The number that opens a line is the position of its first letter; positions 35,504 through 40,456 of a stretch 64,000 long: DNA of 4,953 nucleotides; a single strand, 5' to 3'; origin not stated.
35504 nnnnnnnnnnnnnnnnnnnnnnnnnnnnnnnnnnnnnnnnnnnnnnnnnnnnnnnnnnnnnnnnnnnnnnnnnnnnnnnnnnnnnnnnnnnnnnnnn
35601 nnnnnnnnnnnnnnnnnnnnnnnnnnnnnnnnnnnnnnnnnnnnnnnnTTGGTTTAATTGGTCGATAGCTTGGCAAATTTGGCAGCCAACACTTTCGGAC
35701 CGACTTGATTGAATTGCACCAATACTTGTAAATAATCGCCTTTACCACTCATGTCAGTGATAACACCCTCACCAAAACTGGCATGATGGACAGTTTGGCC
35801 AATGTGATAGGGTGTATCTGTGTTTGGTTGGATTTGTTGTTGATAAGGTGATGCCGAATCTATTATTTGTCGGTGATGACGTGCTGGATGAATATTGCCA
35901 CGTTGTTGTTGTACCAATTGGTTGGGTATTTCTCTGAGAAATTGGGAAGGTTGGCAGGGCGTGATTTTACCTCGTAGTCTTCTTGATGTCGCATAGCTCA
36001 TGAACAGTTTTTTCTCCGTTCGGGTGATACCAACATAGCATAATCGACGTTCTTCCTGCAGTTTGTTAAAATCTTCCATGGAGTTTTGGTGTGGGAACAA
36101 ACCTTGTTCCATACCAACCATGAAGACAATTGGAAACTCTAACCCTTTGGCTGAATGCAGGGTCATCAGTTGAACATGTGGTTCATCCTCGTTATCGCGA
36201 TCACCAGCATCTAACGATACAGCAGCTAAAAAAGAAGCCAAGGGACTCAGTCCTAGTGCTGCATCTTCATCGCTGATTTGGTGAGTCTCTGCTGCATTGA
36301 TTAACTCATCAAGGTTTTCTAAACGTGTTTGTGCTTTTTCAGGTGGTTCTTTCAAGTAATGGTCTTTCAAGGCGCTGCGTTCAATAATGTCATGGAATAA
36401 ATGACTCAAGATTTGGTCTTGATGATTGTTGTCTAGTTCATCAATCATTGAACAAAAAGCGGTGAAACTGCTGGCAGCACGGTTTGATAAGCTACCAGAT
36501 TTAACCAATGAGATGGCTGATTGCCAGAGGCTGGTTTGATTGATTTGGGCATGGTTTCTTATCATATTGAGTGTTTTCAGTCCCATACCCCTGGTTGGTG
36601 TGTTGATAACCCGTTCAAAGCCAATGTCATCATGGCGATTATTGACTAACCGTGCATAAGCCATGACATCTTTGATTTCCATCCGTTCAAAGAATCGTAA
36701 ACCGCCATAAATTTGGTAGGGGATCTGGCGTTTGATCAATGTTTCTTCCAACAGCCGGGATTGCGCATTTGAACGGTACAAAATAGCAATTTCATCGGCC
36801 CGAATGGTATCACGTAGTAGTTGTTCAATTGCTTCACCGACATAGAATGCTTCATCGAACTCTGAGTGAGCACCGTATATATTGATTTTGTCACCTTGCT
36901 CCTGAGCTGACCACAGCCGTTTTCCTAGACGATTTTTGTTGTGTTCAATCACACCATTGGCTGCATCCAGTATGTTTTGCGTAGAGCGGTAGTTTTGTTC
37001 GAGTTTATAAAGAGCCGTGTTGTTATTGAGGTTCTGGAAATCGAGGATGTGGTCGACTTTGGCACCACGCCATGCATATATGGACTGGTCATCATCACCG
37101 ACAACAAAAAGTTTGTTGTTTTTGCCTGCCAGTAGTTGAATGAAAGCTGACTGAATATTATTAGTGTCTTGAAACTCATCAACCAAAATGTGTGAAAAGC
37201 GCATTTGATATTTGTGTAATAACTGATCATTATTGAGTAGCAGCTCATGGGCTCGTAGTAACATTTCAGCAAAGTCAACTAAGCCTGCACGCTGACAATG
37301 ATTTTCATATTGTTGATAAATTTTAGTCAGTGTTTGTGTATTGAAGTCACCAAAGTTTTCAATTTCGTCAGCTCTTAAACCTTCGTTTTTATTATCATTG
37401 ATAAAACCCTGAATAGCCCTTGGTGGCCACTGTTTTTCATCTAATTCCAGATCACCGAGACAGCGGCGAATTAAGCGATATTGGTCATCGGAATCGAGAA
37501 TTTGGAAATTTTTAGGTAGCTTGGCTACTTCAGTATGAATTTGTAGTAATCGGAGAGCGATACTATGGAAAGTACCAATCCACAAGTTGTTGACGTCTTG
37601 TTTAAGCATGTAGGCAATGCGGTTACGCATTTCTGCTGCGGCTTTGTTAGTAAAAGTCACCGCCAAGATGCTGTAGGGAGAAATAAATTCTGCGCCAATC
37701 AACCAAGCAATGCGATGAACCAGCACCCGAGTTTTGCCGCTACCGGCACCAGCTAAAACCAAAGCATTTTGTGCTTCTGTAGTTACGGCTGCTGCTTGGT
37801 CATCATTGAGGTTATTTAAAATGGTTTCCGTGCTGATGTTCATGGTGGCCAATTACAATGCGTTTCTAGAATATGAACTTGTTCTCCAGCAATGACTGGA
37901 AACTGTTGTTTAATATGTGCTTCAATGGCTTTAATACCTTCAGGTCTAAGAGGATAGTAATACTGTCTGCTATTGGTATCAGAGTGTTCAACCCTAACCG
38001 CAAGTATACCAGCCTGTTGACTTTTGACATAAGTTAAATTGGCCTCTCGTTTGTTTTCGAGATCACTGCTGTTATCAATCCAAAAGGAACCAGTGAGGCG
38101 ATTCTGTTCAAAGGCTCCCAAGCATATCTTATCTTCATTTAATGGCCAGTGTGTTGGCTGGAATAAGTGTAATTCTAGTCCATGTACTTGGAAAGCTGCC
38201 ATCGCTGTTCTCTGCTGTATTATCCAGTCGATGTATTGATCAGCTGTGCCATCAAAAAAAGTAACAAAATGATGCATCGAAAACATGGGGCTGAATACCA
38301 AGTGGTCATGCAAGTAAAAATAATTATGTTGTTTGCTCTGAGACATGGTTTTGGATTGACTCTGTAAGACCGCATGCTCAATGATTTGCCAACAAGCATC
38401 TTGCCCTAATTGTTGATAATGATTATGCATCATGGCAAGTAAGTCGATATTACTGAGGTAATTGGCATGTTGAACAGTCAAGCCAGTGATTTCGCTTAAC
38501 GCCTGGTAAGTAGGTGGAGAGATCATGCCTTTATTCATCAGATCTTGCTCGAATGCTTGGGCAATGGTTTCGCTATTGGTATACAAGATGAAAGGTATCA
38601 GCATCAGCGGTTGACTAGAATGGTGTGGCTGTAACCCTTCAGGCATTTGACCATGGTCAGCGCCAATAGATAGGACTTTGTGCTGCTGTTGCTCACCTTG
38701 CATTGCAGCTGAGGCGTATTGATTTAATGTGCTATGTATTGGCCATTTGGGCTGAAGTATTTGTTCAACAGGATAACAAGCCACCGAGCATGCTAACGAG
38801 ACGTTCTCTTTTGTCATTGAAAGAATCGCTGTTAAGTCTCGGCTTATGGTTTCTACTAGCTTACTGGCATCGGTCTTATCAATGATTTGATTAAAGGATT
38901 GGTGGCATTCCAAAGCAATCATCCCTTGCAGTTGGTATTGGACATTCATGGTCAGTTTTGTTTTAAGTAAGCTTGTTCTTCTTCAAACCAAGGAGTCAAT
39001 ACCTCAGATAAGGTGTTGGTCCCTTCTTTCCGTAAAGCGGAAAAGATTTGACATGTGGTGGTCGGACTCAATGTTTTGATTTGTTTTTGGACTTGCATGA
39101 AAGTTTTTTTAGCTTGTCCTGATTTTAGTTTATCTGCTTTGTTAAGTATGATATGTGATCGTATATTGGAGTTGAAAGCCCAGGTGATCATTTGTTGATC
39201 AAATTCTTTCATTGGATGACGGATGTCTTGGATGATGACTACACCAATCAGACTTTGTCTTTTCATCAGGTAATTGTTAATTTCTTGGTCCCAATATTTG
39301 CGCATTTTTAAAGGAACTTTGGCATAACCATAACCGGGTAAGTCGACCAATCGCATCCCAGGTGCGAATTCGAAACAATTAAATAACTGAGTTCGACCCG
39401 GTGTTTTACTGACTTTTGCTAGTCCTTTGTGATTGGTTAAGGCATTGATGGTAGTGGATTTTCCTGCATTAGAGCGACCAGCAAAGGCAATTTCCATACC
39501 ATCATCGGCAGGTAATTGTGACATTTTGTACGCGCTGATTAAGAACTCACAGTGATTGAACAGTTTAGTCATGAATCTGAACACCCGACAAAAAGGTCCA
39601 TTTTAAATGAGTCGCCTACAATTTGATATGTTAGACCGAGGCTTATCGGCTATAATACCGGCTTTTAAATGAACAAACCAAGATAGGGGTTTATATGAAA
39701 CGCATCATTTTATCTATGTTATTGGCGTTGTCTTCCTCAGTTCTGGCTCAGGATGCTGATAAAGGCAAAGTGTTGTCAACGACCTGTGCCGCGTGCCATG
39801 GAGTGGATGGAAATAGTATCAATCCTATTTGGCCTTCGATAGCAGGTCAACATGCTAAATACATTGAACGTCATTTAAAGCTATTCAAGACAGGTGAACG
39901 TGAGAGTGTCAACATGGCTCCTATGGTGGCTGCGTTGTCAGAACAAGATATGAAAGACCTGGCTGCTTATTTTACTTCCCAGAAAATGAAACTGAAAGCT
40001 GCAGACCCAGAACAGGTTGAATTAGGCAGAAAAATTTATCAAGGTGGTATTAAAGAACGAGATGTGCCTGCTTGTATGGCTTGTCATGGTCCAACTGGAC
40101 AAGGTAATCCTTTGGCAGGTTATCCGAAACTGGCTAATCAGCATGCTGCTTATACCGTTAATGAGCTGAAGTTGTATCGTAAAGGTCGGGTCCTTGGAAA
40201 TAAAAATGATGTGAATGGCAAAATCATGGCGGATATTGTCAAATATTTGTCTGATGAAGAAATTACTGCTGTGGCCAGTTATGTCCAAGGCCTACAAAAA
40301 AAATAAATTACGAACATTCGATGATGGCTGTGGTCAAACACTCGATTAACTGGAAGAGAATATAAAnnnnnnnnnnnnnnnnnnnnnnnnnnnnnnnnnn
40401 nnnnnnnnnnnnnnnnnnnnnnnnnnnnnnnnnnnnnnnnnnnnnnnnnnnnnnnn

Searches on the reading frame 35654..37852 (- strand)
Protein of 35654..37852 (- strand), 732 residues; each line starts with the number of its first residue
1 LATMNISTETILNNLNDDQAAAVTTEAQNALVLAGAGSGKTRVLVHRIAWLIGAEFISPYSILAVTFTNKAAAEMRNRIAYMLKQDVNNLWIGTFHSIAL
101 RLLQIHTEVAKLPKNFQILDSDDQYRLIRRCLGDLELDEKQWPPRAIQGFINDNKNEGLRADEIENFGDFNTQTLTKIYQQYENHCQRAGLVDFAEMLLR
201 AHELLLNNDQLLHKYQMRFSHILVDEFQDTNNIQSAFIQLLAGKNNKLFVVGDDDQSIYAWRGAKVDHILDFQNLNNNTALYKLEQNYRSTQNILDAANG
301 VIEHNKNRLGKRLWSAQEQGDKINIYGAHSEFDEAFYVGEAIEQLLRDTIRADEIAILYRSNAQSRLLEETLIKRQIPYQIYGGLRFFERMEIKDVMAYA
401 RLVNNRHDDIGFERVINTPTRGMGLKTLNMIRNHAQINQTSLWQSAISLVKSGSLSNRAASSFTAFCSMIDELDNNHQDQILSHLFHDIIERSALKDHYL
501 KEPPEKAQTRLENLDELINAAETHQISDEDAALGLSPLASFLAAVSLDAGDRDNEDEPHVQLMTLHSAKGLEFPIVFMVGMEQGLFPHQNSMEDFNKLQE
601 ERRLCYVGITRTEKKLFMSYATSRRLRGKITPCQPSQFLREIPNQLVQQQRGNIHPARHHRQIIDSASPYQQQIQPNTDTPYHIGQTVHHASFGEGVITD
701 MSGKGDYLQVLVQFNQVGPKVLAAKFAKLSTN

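Call 3: search_protein_families(library=pfam, proteins=[window:35654-37852:-])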
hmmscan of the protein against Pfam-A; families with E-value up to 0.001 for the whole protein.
window:35654-37852:- (732 aa): 7 families
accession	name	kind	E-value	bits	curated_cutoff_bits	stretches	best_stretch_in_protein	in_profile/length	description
PF00580.27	UvrD-helicase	-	2.2e-88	296.9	23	1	15-274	1-268/271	UvrD/REP helicase N-terminal domain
PF13361.12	UvrD_C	-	1.9e-77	261.5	25.6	1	282-622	1-349/350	UvrD-like helicase C-terminal domain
PF13245.12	AAA_19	-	1.3e-23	84.1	25.1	1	19-260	1-132/134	AAA domain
PF21196.3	PcrA_UvrD_tudor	-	1.1e-08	35.2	23.9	1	684-727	1-44/48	PcrA/UvrD tudor domain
PF13538.12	UvrD_C_2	-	1.5e-08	34.8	27.4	1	560-618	2-51/52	UvrD-like helicase C-terminal domain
PF13604.12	AAA_30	-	6.1e-07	29.8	27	0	15-80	2-67/191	AAA domain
PF14335.11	DUF4391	-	0.00045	20.6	29.9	0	372-517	84-195/232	Domain of unknown function (DUF4391)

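Call 4: search_protein_families(library=ncbifam, proteins=[window:35654-37852:-])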
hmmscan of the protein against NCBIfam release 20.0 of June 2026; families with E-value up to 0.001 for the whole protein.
window:35654-37852:- (732 aa): 18 families
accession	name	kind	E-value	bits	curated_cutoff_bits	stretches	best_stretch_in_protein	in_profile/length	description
NF008743.0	PRK11773.1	equivalog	3.6e-298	990.9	965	1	9-730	4-718/720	DNA helicase II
TIGR01075.1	uvrD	equivalog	6.3e-281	933.8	1144.45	1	11-730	1-715/715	DNA helicase II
TIGR01073.1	pcrA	equivalog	1.9e-229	763.8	911.2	1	12-729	2-724/725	DNA helicase PcrA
TIGR01074.1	rep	equivalog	1.2e-171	572.4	951.45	1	15-662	2-653/668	DNA helicase Rep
NF008172.0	PRK10919.1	equivalog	1.5e-133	446.4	1168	1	15-648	3-639/673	DNA helicase Rep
TIGR02785.1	addA_Gpos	equivalog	1.2e-60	205.5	707.65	3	350-589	574-812/1234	helicase-exonuclease AddAB subunit AddA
NF008276.0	PRK11054.1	equivalog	2.6e-52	178.2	543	3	13-125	195-302/684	DNA helicase IV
TIGR00609.1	recB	equivalog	3e-45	154.8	696.05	3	170-307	321-460/1175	exodeoxyribonuclease V subunit beta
TIGR02784.1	addA_alphas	equivalog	2.2e-42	145.5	860.75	3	173-311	342-502/1138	double-strand break repair helicase AddA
NF010485.0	PRK13909.1-2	equivalog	4.2e-37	127.8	650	2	174-578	283-629/909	RecB-like helicase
NF010487.0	PRK13909.1-4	equivalog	2e-32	112.4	759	2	163-402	268-525/924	RecB-like helicase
NF008128.0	PRK10876.1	equivalog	1.2e-17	63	1697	1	172-306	329-465/1181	exodeoxyribonuclease V subunit beta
NF010484.0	PRK13909.1-1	equivalog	6.3e-15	54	1074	2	175-303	296-436/945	RecB-like helicase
NF041464.1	HelD_BACSU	equivalog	2.8e-14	52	419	1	214-374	542-695/779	RNA polymerase recycling motor HelD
NF041254.1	motor_HelR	exception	3.4e-11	42.1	750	0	10-54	183-228/706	RNA polymerase recycling motor ATPase HelR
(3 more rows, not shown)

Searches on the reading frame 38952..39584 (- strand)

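Call 3: search_protein_families(library=pfam, proteins=[window:38952-39584:-])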
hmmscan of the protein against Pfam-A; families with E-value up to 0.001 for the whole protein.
window:38952-39584:- (210 aa): 5 families
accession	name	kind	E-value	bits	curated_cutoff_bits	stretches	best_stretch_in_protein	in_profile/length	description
PF01926.29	MMR_HSR1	-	1.6e-17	64.1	21.9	1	31-149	1-113/113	50S ribosome-binding GTPase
PF03193.22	RsgA_GTPase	-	2.2e-08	34.6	30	0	32-84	109-167/174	RsgA GTPase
PF02421.24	FeoB_N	-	1.9e-07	31.1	27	1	31-192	2-152/156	Ferrous iron transport protein B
PF00350.29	Dynamin_N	-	1.7e-05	25.3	27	0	32-55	1-24/168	Dynamin family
PF00009.33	GTP_EFTU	-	1.9e-05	24.8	26.5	0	114-198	95-184/188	Elongation factor Tu GTP binding domain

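Call 4: search_protein_families(library=ncbifam, proteins=[window:38952-39584:-])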
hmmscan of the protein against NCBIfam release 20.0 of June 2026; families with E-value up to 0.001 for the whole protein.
window:38952-39584:- (210 aa): 15 families
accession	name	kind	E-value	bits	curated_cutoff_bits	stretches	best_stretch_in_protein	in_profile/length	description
TIGR03598.1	GTPase_YsxC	equivalog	1.1e-69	233.8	124.45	1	12-196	1-185/186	ribosome biogenesis GTP-binding protein YihA/YsxC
NF003255.0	PRK04213.1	equivalog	3.4e-16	59.2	164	1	27-193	7-185/204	GTP-binding protein EngB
TIGR03594.1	GTPase_EngA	equivalog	4.2e-14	52.4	306.7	1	23-200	167-346/432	ribosome biogenesis GTPase Der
NF000908.1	PRK00089.1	equivalog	7.8e-13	48.4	237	1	32-206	6-173/291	GTPase Era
TIGR03918.1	GTP_HydF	equivalog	2.9e-10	39.6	325.55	1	29-185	7-160/392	[FeFe] hydrogenase H-cluster maturation GTPase HydF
TIGR03596.1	GTPase_YlqF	equivalog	3.7e-09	36.4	208.2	1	30-87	119-175/276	ribosome biogenesis GTPase YlqF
TIGR00436.1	era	equivalog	1.6e-08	34.3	116.25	1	31-208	2-171/270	GTPase Era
NF003661.0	PRK05291.1-3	equivalog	1.8e-07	30.9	380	1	27-65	214-251/448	tRNA uridine-5-carboxymethylaminomethyl(34) synthesis GTPase MnmE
TIGR00231.1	small_GTP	domain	1.9e-07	31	42.5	1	29-178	3-152/164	GTP-binding protein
TIGR03597.1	GTPase_YqeH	equivalog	4e-07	29.5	297.4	1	29-86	155-216/361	ribosome biogenesis GTPase YqeH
TIGR00450.1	mnmE_trmE_thdF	equivalog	1.1e-06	28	252.6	1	10-65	191-244/446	tRNA uridine-5-carboxymethylaminomethyl(34) synthesis GTPase MnmE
TIGR03156.1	GTP_HflX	equivalog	9.5e-05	21.5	216.75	0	29-56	189-216/351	GTPase HflX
TIGR00157.1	TIGR00157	equivalog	0.00067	19.3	100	0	33-85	126-183/247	ribosome small subunit-dependent GTPase A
TIGR02729.1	Obg_CgtA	equivalog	0.00068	18.8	280.25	0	140-196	273-324/329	Obg family GTPase CgtA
NF008931.0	PRK12288.1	equivalog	0.00094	18.3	360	0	33-84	209-266/347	small ribosomal subunit biogenesis GTPase RsgA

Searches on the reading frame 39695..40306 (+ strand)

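Call 3: search_protein_families(library=pfam, proteins=[window:39695-40306:+])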
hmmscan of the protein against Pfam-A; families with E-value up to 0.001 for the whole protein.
window:39695-40306:+ (203 aa): 2 families
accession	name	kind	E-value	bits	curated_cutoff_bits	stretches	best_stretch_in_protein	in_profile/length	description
PF00034.26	Cytochrom_C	-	9.7e-25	88.2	21.3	2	109-200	2-89/90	Cytochrome c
PF13442.11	Cytochrome_CBB3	-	1.5e-14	54.5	27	2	25-92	8-67/68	Cytochrome C oxidase, cbb3-type, subunit III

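Call 4: search_protein_families(library=ncbifam, proteins=[window:39695-40306:+])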
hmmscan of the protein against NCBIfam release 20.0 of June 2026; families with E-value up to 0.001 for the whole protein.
window:39695-40306:+ (203 aa): 11 families
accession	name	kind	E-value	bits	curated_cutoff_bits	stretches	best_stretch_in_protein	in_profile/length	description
TIGR00782.1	ccoP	equivalog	2.9e-15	56.3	179.95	1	23-201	109-282/285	cytochrome-c oxidase, cbb3-type subunit III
NF049874.1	PdsA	exception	1e-14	54.9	330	2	20-96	118-197/198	periplasmic diheme shuttle PdsA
NF045930.1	Cytc6PetJCyano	equivalog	6.4e-08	32.5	135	1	4-96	11-105/110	cytochrome c6 PetJ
NF050122.1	bc1_QcrC_actin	exception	3.7e-07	29.7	200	1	19-141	39-161/253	cytochrome bc1 complex diheme cytochrome c subunit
TIGR02603.1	CxxCH_TIGR02603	domain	2e-06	27.9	68.15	0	20-53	2-35/134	putative heme-binding domain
NF045774.1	cytochro_C551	exception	1.3e-05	25.1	118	0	18-97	37-110/110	cytochrome c551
NF043008.1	Cyt550_Brdyrhiz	equivalog_domain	2.2e-05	24.6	240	1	4-53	10-59/131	cytochrome c-550 CycA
TIGR04485.1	thiosulf_SoxX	equivalog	6.9e-05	23.5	61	0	127-198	5-76/78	sulfur oxidation c-type cytochrome SoxX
NF011054.0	PRK14486.1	equivalog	0.00023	20.8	447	0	23-98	217-292/294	putative bifunctional cbb3-type cytochrome c oxidase subunit II/cytochrome c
TIGR04494.1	c550_PedF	equivalog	0.00027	20.8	122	0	29-97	60-131/133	cytochrome c-550 PedF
NF045773.1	cytochro_C550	exception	0.00028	20.8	125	0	20-93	49-116/118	cytochrome c550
